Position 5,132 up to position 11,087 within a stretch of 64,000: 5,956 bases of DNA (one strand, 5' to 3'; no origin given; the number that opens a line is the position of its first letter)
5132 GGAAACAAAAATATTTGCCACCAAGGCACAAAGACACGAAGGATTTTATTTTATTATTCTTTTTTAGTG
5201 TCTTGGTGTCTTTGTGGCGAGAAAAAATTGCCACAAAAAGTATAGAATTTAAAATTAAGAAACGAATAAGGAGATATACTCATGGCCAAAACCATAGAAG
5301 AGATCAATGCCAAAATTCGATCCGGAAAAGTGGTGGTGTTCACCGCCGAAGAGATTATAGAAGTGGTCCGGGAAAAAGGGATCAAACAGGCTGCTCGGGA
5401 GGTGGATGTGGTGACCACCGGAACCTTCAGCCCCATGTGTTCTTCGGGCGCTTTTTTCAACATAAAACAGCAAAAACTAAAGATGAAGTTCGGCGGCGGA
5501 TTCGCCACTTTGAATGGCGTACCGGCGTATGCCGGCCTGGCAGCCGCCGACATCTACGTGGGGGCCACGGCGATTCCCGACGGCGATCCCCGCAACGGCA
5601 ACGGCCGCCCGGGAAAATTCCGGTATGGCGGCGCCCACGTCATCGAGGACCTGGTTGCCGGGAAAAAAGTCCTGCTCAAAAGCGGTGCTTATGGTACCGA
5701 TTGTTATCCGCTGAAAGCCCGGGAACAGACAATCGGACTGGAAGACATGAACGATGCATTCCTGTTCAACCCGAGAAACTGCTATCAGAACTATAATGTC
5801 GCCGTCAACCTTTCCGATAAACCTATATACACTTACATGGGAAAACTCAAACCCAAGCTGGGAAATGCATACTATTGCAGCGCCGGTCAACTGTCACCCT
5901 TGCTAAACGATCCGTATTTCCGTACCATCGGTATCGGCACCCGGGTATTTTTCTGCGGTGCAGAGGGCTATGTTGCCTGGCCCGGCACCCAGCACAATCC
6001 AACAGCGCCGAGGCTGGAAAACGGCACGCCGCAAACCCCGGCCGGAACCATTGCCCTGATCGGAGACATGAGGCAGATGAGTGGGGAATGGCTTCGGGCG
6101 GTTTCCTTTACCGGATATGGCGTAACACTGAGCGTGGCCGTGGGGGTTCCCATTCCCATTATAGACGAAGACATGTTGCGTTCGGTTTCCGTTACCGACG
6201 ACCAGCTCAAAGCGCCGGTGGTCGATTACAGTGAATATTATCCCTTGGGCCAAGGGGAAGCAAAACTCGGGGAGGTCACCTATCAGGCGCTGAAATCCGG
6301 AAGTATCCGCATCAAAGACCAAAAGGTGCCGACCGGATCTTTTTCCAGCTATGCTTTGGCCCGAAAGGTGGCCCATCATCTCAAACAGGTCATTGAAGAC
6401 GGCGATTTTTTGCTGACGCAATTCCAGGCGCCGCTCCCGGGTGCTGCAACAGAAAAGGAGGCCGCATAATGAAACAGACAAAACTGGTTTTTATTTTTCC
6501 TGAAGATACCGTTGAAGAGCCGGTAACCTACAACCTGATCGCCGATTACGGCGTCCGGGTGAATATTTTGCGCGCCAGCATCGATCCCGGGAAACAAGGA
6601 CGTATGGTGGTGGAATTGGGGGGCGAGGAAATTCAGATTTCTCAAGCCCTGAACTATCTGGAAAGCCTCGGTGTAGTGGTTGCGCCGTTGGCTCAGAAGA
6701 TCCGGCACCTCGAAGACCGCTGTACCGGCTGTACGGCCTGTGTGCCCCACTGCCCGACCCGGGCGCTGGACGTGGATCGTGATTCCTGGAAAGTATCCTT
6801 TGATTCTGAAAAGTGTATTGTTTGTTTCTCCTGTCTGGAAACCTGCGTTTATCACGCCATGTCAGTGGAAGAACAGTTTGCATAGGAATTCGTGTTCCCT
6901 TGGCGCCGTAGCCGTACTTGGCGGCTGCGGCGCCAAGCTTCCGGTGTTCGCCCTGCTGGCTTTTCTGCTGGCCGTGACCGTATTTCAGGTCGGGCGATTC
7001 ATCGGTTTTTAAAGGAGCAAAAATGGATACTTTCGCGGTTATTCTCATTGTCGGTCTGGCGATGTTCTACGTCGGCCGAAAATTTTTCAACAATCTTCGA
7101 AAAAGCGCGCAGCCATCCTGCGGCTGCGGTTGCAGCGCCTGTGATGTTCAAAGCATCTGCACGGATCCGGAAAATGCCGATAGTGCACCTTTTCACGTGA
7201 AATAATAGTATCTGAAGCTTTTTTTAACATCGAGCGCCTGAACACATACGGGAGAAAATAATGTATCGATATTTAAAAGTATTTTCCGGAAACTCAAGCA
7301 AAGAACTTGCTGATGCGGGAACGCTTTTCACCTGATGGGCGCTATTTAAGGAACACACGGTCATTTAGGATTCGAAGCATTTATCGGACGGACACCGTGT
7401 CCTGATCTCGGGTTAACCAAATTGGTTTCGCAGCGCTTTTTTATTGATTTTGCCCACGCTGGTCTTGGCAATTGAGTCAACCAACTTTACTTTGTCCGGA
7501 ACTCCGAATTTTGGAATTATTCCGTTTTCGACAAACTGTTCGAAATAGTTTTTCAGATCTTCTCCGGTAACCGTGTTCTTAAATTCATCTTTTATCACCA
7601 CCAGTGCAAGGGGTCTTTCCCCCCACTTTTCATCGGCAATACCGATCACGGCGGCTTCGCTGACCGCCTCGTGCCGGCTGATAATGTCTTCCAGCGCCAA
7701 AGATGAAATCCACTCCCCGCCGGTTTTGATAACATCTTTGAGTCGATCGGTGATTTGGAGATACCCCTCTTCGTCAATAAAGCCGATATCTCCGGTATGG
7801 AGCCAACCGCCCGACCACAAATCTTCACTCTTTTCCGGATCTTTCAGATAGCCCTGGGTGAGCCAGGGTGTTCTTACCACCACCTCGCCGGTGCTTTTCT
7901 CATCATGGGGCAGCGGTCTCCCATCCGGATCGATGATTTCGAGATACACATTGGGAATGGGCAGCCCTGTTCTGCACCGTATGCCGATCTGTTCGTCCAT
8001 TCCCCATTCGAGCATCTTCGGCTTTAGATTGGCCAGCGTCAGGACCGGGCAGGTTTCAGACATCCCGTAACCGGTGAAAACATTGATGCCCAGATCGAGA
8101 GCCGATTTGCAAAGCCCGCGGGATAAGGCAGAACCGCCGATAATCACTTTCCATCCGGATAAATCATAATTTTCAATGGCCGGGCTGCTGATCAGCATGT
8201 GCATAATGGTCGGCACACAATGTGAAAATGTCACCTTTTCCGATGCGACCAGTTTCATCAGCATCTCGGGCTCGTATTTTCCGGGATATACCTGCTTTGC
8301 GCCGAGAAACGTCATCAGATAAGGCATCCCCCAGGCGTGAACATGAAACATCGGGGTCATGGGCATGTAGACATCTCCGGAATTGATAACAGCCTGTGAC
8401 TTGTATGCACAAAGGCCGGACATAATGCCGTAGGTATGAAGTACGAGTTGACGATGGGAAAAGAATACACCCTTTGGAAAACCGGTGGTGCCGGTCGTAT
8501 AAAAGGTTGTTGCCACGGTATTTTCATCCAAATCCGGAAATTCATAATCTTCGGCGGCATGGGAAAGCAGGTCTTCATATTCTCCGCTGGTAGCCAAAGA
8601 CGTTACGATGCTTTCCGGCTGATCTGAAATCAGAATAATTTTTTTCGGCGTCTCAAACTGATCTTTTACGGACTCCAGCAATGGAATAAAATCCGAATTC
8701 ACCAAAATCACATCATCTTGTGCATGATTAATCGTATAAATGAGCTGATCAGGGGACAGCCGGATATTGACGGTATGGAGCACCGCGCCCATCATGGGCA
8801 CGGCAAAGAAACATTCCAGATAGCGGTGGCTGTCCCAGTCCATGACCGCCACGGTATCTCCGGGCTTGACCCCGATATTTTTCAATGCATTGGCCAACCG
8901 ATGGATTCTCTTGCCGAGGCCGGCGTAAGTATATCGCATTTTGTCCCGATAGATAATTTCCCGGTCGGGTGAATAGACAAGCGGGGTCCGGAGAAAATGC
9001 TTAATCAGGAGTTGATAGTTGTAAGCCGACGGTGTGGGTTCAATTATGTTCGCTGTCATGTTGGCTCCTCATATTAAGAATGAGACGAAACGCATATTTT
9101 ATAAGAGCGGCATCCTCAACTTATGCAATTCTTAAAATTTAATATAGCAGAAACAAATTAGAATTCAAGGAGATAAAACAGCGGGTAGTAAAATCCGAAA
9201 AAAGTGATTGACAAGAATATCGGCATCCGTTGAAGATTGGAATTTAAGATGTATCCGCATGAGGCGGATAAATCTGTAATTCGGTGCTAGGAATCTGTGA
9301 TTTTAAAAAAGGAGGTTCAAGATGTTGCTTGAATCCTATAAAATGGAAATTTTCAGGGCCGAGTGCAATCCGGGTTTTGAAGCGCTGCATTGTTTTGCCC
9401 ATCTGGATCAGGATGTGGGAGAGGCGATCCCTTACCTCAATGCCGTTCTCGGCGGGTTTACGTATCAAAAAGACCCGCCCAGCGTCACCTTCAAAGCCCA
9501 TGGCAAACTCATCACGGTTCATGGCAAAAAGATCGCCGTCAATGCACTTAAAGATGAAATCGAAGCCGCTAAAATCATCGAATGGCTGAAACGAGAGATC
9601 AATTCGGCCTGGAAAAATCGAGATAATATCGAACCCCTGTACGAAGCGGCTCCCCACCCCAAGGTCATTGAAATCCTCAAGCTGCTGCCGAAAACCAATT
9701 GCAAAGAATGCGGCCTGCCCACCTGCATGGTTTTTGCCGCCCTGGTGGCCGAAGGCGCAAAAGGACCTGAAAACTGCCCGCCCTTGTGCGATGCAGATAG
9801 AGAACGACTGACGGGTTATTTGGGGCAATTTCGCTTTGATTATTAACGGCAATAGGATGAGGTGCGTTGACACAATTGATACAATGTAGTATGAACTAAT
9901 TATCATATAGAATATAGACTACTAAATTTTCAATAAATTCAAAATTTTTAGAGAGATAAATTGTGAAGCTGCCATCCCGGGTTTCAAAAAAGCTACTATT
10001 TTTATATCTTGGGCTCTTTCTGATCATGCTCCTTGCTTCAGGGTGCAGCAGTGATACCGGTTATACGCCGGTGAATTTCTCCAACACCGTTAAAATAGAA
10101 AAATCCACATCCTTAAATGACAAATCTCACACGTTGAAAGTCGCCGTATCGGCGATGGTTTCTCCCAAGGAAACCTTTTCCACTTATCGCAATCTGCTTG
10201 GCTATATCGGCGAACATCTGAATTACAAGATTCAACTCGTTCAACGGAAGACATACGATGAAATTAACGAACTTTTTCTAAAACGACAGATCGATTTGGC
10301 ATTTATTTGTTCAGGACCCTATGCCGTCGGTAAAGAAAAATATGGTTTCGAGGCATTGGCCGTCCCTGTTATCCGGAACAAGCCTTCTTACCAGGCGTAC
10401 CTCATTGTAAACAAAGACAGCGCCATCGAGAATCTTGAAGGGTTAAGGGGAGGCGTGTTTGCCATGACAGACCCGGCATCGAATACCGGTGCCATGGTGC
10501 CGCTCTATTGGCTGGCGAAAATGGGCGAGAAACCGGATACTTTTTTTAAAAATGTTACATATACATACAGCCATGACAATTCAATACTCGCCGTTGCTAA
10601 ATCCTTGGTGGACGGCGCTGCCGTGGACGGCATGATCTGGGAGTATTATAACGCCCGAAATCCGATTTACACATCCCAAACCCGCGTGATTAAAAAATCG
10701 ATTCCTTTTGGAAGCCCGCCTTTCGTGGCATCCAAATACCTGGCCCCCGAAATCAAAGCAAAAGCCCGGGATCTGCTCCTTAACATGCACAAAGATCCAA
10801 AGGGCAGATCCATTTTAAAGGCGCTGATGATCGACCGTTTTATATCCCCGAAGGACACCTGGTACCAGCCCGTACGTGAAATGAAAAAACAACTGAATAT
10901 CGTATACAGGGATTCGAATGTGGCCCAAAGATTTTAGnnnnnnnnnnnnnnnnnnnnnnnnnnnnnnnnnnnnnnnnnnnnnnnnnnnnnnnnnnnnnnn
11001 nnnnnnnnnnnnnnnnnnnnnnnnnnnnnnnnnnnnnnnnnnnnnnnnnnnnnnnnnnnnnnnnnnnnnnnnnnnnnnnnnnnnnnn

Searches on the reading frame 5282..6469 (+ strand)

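Call 32: search_protein_families(library=ncbifam, proteins=[window:5282-6469:+], max_evalue=0.00001)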
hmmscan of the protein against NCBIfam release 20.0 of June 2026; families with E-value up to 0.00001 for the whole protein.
window:5282-6469:+ (395 aa): 1 family
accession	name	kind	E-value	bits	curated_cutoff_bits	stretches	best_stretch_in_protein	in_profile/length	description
TIGR03287.1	methan_mark_16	hypoth_equivalog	4.3e-38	130.8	363.95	1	19-324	1-283/391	methanogenesis marker 16 metalloprotein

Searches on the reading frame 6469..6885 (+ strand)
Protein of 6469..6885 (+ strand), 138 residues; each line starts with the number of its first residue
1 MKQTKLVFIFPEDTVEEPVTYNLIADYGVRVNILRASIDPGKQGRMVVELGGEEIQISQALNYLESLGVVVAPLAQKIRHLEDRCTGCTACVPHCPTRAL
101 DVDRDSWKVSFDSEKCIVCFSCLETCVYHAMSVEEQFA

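Call 32: search_protein_families(library=ncbifam, proteins=[window:6469-6885:+], max_evalue=0.00001)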
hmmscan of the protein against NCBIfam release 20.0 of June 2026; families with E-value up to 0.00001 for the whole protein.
window:6469-6885:+ (138 aa): 23 families
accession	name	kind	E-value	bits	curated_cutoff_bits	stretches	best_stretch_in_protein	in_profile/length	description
NF043069.1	T4HPD_activ_SAM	equivalog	2.4e-10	40.3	425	1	75-132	43-98/299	trans-4-hydroxy-L-proline dehydratase activase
NF038196.1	ferrodoxin_EFR1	subfamily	2.7e-10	40.7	75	1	76-135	177-233/242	EFR1 family ferrodoxin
NF010369.0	PRK13795.1-4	equivalog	5e-09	34.9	1086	1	84-128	577-621/633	hypothetical protein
NF006221.0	PRK08348.1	subfamily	1.3e-08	34.6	124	1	77-137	38-98/136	NADH-plastoquinone oxidoreductase subunit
TIGR04041.1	activase_YjjW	hypoth_equivalog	1.3e-08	34.6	250.2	1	83-132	41-88/276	YjjW family glycine radical enzyme activase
NF045874.1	Vhu_polyferre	exception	1.3e-08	34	600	1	80-134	125-177/381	F420-non-reducing hydrogenase associated-polyferredoxin VhuB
NF009053.0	PRK12387.1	subfamily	1.6e-08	34.5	204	1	78-137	33-96/180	formate hydrogenlyase complex iron-sulfur subunit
NF043039.1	HgcAB_like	equivalog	3.1e-08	33.6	285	1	76-131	293-349/350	HgcAB-like fusion protein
NF040864.1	HgcB_ferredoxin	equivalog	4.4e-08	32.9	99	1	80-135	11-65/93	mercury methylation ferredoxin HgcB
NF058577.1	FdxA_fam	equivalog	6.3e-08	32.7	65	1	81-130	5-52/52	4Fe-4S ferredoxin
NF045766.1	PhenlGlyoxDHPadI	equivalog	3.6e-07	29.3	700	1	85-135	57-107/443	NADH-dependent phenylglyoxylate dehydrogenase subunit beta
TIGR00402.1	napF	equivalog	3.7e-07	30.2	102.2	1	73-133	25-86/149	ferredoxin-type protein NapF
NF010367.0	PRK13795.1-2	equivalog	3.8e-07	29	456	1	78-127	531-580/584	hypothetical protein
TIGR02912.1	sulfite_red_C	equivalog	3.9e-07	29.4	324.1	1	77-133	163-220/314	sulfite reductase subunit C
TIGR04105.1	FeFe_hydrog_B1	subfamily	3.9e-07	29.1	450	1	80-132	108-160/462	monomeric [FeFe] hydrogenase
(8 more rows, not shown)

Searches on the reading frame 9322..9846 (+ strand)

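Call 37: search_protein_families(library=pfam, proteins=[window:9322-9846:+], max_evalue=0.001)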
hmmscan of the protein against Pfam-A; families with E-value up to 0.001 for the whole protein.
window:9322-9846:+ (174 aa): 1 family
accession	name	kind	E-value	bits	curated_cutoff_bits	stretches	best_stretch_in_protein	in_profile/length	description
PF04060.18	FeS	-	2.4e-13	50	23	1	122-154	1-33/33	Putative Fe-S cluster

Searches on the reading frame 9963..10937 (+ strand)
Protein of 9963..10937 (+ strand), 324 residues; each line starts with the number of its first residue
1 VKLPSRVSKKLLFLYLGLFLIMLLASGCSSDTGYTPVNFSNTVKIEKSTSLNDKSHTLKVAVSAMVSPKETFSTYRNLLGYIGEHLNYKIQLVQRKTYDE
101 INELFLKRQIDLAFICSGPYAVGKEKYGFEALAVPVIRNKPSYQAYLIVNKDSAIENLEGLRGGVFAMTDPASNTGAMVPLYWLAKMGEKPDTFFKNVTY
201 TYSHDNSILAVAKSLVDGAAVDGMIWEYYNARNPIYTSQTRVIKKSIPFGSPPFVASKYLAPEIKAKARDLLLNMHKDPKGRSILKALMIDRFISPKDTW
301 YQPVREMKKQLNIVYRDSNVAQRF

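Call 32: search_protein_families(library=ncbifam, proteins=[window:9963-10937:+], max_evalue=0.00001)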
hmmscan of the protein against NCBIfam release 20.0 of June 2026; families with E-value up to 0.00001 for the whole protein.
window:9963-10937:+ (324 aa): 4 families
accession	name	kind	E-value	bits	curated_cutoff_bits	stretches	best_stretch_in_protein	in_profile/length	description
TIGR01098.1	3A0109s03R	subfamily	2.1e-41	142.1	112.05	1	9-275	2-253/253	phosphate/phosphite/phosphonate ABC transporter substrate-binding protein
TIGR03431.1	PhnD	equivalog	1e-40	140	261.1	1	51-312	22-287/288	phosphonate ABC transporter substrate-binding protein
TIGR04553.1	ABC_peri_selen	hypoth_equivalog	3.3e-22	79.1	250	1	67-313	11-264/266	putative selenate ABC transporter substrate-binding protein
NF049985.1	SBP_like_Rv1680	exception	1.3e-06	28.3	400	1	89-307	31-258/268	Rv1680 family SBP-like protein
